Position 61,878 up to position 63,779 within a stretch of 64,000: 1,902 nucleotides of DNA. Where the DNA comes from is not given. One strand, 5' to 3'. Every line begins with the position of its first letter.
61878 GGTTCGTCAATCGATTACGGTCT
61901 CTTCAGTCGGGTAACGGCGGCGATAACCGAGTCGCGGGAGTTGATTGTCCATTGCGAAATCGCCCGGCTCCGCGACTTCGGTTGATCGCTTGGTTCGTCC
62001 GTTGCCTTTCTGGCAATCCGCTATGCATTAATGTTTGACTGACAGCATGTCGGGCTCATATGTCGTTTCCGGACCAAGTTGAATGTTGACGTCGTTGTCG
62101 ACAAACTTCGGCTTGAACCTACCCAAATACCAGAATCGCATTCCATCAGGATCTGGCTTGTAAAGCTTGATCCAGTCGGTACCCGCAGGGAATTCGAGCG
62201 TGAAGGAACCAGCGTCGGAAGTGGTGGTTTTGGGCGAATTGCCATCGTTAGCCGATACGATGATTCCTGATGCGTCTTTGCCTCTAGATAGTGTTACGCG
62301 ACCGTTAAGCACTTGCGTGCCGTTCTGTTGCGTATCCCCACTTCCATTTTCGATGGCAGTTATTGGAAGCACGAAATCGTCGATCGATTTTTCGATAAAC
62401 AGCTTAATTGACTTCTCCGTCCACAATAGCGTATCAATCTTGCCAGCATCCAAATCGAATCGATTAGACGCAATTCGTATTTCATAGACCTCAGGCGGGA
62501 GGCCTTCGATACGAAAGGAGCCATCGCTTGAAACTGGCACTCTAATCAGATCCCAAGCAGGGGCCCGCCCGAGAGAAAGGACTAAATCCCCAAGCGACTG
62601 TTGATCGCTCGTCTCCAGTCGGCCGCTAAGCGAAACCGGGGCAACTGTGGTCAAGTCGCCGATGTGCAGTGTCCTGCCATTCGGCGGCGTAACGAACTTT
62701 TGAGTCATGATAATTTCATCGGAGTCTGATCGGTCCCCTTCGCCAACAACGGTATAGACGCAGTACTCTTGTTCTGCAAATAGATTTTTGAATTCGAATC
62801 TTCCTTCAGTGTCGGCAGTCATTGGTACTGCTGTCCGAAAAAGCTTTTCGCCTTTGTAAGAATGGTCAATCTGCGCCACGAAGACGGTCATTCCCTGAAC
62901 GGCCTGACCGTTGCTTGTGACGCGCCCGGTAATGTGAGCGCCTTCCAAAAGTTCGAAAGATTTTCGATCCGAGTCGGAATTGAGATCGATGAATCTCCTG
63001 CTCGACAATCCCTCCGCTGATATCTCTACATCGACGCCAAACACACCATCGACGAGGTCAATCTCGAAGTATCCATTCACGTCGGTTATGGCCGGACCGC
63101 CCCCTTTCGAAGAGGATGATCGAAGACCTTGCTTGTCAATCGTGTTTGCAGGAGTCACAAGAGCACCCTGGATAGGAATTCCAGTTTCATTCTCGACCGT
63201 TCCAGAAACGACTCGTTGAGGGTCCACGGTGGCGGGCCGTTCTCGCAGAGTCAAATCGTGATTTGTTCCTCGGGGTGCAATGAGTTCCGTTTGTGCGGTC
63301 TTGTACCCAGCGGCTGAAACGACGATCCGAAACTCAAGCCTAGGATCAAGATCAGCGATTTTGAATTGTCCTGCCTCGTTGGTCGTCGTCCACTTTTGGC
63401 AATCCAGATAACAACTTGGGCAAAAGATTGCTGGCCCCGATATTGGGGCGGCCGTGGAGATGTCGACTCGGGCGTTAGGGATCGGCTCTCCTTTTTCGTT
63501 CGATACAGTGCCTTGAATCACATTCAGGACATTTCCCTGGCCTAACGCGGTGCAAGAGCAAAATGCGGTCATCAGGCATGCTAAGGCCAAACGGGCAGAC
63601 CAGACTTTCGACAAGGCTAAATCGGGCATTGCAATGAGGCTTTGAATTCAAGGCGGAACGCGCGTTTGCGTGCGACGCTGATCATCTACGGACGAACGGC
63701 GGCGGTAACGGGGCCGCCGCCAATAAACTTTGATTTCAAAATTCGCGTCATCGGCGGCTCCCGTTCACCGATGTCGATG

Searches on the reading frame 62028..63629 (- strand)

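Call 84: search_protein_families(library=pfam, proteins=[window:62028-63629:-], max_evalue=0.001)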
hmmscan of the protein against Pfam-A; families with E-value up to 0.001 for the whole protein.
window:62028-63629:- (533 aa): 6 families
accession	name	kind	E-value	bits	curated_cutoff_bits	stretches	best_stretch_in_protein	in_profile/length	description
PF13620.12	CarboxypepD_reg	-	3.5e-35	120.6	32.3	2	38-128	2-81/82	Carboxypeptidase regulatory-like domain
PF13715.12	CarbopepD_reg_2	-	2.1e-14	53.7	32.2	1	78-141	25-87/88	CarboxypepD_reg-like domain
PF20598.4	DUF6795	-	3e-06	27.9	27.4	0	233-283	1-46/103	Domain of unknown function (DUF6795)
PF10670.15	DUF4198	-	3.7e-05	24.4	34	0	225-281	141-194/209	Domain of unknown function (DUF4198)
PF00775.27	Dioxygenase_C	-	0.00028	20.8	27.3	0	37-62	31-56/182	Dioxygenase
PF16371.11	MetallophosN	-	0.00047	20.8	35.6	0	76-119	17-59/77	N terminal of Calcineurin-like phosphoesterase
